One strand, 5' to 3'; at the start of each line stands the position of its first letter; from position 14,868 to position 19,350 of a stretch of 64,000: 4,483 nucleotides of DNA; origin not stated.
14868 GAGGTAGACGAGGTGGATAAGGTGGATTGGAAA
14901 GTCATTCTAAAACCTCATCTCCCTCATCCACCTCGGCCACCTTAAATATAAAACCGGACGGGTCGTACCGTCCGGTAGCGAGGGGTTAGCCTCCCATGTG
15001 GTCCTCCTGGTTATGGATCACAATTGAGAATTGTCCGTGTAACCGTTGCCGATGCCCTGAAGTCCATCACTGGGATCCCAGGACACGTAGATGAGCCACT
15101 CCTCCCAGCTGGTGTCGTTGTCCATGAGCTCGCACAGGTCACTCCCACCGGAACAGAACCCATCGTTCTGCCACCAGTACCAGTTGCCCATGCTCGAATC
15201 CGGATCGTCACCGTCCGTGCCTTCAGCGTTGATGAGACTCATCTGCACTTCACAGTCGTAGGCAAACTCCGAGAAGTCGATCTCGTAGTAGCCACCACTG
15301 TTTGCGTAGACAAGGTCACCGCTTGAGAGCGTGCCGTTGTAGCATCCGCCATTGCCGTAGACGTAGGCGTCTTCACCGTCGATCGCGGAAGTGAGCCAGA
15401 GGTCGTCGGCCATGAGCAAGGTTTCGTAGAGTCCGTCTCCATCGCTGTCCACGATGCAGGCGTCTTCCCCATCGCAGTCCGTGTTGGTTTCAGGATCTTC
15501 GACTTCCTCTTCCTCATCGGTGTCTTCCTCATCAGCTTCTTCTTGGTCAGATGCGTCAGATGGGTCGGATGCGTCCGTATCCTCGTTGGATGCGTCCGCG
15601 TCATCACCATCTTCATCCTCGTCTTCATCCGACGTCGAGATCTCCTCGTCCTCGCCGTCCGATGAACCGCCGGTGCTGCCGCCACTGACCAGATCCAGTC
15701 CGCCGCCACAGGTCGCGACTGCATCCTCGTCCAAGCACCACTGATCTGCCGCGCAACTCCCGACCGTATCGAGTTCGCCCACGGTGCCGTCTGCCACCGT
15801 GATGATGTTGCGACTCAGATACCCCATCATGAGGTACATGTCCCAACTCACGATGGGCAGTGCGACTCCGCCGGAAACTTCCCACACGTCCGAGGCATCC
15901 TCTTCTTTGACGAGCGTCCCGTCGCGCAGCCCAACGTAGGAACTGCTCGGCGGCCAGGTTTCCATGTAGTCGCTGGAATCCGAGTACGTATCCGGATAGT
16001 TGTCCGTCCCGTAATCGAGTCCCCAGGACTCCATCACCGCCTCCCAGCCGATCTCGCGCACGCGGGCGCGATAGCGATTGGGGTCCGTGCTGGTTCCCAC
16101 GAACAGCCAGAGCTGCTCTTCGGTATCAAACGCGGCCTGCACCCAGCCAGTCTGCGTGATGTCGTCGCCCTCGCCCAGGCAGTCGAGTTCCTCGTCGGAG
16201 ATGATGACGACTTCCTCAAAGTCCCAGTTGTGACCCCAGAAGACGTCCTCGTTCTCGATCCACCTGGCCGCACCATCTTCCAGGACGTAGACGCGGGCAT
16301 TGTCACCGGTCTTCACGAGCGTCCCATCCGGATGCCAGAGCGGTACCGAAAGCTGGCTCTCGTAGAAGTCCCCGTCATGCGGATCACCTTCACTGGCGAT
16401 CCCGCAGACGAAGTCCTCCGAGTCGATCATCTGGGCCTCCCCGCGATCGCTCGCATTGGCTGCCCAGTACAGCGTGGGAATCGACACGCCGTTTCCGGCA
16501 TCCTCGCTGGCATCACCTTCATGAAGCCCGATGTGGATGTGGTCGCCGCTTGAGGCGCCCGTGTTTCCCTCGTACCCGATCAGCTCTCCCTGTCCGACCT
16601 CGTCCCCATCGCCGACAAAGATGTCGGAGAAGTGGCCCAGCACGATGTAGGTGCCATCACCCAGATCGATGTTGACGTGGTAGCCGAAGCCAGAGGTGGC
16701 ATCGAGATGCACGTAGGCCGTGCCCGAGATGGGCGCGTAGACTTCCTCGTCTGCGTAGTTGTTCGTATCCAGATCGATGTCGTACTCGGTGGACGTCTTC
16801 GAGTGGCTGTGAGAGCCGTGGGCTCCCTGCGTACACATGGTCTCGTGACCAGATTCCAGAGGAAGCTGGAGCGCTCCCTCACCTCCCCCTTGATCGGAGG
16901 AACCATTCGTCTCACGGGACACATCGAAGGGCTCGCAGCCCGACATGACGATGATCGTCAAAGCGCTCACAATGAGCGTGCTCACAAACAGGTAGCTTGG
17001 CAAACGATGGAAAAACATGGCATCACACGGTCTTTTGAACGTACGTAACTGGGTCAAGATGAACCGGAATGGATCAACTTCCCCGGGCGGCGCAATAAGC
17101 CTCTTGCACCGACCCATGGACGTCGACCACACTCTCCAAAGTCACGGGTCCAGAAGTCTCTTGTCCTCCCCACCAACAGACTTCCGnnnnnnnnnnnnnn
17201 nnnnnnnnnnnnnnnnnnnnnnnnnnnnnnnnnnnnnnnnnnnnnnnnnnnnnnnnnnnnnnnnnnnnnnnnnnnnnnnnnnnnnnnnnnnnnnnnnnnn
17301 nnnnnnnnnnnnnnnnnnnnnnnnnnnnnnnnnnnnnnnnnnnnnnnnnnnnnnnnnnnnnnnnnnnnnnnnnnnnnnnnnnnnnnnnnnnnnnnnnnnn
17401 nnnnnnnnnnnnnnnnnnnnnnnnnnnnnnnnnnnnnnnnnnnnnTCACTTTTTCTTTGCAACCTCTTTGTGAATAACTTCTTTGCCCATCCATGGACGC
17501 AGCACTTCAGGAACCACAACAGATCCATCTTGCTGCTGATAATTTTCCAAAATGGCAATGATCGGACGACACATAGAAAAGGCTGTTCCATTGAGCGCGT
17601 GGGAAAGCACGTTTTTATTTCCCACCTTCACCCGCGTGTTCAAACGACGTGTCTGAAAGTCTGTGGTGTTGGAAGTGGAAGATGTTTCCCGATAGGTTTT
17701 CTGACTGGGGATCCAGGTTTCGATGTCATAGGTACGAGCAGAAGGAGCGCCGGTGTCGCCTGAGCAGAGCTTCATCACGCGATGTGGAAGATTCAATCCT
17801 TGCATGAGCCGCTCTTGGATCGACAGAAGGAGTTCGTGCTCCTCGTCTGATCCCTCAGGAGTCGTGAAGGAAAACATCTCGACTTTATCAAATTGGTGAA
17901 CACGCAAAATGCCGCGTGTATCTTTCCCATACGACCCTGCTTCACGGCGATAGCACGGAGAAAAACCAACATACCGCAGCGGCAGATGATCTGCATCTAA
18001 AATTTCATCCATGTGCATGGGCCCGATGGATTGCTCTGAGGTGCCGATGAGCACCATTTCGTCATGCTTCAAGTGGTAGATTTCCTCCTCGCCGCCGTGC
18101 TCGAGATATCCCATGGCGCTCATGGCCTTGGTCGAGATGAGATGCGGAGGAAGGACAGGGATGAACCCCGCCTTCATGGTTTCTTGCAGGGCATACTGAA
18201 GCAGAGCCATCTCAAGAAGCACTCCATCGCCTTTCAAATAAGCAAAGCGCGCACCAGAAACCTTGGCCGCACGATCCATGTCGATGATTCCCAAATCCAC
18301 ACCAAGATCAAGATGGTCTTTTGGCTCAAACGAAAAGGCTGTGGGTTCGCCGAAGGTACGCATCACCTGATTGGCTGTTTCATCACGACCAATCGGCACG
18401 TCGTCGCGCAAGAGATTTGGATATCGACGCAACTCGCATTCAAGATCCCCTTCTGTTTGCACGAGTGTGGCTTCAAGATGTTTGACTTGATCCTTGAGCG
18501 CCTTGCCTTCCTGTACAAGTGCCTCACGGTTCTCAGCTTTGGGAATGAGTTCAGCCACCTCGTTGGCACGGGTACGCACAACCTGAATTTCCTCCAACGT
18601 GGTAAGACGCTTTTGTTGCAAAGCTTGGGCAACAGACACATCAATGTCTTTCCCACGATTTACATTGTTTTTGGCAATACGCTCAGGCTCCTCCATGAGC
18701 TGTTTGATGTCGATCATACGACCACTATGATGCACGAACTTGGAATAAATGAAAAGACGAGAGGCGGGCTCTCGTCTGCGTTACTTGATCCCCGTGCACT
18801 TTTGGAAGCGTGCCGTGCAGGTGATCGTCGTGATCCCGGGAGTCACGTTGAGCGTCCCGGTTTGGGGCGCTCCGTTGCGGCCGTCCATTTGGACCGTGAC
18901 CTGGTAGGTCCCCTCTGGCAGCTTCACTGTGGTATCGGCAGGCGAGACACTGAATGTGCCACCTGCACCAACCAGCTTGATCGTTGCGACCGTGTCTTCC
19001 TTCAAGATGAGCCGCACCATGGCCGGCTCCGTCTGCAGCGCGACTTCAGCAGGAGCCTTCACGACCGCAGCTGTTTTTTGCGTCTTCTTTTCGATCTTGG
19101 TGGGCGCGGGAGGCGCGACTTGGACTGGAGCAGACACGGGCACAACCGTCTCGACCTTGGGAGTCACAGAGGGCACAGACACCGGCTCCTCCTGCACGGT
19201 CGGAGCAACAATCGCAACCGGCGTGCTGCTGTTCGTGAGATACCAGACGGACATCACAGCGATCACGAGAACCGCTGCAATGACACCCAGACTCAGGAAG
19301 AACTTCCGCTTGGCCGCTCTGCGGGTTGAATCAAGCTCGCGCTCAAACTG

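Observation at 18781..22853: GC-rich island encoding a PEGA-domain Ser/Thr kinase and three lipoproteins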

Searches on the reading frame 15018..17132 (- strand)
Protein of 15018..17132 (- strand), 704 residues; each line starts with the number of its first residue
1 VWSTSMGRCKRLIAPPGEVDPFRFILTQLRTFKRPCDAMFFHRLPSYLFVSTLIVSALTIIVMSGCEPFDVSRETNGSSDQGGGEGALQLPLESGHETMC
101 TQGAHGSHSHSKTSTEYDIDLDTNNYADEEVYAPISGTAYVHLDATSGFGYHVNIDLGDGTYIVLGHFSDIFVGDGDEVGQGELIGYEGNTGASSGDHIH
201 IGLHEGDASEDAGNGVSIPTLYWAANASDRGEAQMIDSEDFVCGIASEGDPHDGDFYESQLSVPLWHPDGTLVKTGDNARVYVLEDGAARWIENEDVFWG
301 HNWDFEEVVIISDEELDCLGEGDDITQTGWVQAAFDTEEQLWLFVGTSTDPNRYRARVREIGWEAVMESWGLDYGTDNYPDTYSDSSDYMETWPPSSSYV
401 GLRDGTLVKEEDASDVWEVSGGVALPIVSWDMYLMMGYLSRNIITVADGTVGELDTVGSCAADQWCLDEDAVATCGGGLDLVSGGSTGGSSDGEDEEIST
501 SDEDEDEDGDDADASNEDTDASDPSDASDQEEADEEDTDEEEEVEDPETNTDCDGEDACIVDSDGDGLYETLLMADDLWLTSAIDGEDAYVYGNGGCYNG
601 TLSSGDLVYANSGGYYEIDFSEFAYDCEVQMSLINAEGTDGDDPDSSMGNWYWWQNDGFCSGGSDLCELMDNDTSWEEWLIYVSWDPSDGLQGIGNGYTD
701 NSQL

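Call 5: search_protein_families(library=pfam, proteins=[window:15018-17132:-], max_evalue=0.01)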
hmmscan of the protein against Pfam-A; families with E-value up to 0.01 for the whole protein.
window:15018-17132:- (704 aa): 1 family
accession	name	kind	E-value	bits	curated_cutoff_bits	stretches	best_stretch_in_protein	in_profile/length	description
PF01551.29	Peptidase_M23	-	1.2e-14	54.7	28.7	1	123-207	8-91/96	Peptidase family M23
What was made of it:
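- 15018..17021 (-): M23 peptidase gene (about 667 aa). It has a signal peptide with a lipobox-like VMSGC and an acidic C-terminal half. It is GC-rich (59% GC, GC3 0.738) but lies outside the finding, on the other side of serS. Peptidase_M23 at 54.7 bits (call 5).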

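Call 75: search_protein_families(library=ncbifam, proteins=[window:15018-17021:-], max_evalue=0.01)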
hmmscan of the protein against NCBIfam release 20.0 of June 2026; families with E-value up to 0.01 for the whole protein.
window:15018-17021:- (667 aa): 6 families
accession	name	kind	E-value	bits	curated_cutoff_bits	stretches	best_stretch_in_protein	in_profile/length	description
NF052336.1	PdgHdaseHSB100310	equivalog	2.6e-12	46.8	500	1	75-170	51-145/316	peptidoglycan hydrolase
NF052530.1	Heli_ShapePgp3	exception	2e-08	33.7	300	1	113-167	198-252/270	peptidoglycan metallopeptidase Pgp3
NF052529.1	PG_M23_Pgp6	exception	2.4e-07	29.8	600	1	73-166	327-419/452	peptidoglycan metallopeptidase Pgp6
NF053738.1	S2SprSpoIIQBc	equivalog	0.00013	21.7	250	1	81-167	124-211/232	stage II sporulation protein SpoIIQ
NF008652.0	PRK11649.1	equivalog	0.00036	19.3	341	1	111-166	342-397/439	murein DD-endopeptidase MepM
NF053825.1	PdgNdpepShyA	equivalog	0.0013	17.6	700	1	128-168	342-382/425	peptidoglycan DD-endopeptidase ShyA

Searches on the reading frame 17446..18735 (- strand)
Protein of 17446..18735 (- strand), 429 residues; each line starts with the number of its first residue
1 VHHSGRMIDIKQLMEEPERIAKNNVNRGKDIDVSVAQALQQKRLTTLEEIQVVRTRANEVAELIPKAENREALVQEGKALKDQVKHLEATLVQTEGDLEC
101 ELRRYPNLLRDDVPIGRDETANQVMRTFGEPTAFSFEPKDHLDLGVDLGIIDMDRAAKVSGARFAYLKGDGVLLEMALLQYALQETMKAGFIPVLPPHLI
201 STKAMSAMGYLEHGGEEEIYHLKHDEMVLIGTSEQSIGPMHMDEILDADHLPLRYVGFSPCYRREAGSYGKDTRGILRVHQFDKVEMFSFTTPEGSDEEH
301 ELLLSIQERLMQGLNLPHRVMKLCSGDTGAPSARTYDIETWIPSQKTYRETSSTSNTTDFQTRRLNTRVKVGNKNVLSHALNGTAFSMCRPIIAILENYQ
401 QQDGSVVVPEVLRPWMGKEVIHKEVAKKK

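Call 5: search_protein_families(library=pfam, proteins=[window:17446-18735:-], max_evalue=0.01)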
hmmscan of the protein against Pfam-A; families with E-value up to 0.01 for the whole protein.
window:17446-18735:- (429 aa): 2 families
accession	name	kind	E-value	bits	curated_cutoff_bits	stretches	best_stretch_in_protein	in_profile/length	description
PF00587.30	tRNA-synt_2b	-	3.5e-32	112.3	29.3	1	224-399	8-179/179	tRNA synthetase class II core domain (G, H, P, S and T)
PF02403.27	Seryl_tRNA_N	-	2e-13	51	28.2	1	7-108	1-107/108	Seryl-tRNA synthetase N-terminal domain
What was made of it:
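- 17446..18717 (-): serS (seryl-tRNA synthetase, 423 aa). It has ordinary composition (GC3 0.528) and sits between two GC-rich genes. Seryl_tRNA_N plus tRNA-synt_2b (call 5).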

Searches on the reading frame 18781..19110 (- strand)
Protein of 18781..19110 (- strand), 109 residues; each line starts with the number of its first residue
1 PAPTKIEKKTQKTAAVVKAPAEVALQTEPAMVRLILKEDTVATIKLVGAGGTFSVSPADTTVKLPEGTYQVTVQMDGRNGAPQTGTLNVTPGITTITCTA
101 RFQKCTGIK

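Call 28: search_protein_families(library=pfam, proteins=[window:18781-19110:-], max_evalue=10)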
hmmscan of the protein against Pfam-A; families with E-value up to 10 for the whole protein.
window:18781-19110:- (109 aa): 4 families
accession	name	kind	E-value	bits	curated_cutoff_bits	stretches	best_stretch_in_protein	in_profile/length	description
PF04234.18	CopC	-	0.0062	17.9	23.3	1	18-87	17-88/92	CopC domain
PF19077.6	Big_13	-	0.052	14.5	27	1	29-90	38-99/102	Bacterial Ig-like domain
PF17963.7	Big_9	-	0.061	14.7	23.6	1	44-90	37-89/89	Bacterial Ig domain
PF08308.17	PEGA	-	0.097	13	20.8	1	60-77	27-45/71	PEGA domain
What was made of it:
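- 18784..19038 (-): Extracytoplasmic C-terminal domain of the kinase (85 aa). It is a 7-stranded beta sandwich with a PxGTY motif and two invariant Cys. The fold is transthyretin/PEGA-like, below every Pfam threshold. PEGA scores 13 bits against a cut-off of 20.8 (call 28).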

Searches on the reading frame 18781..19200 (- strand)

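Call 28: search_protein_families(library=pfam, proteins=[window:18781-19200:-], max_evalue=10)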
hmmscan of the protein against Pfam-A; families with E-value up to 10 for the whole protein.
window:18781-19200:- (139 aa): 2 families
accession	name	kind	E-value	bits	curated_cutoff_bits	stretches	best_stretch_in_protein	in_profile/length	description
PF04234.18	CopC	-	0.012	17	23.3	1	48-117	17-88/92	CopC domain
PF19077.6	Big_13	-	0.092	13.7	27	1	60-120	39-99/102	Bacterial Ig-like domain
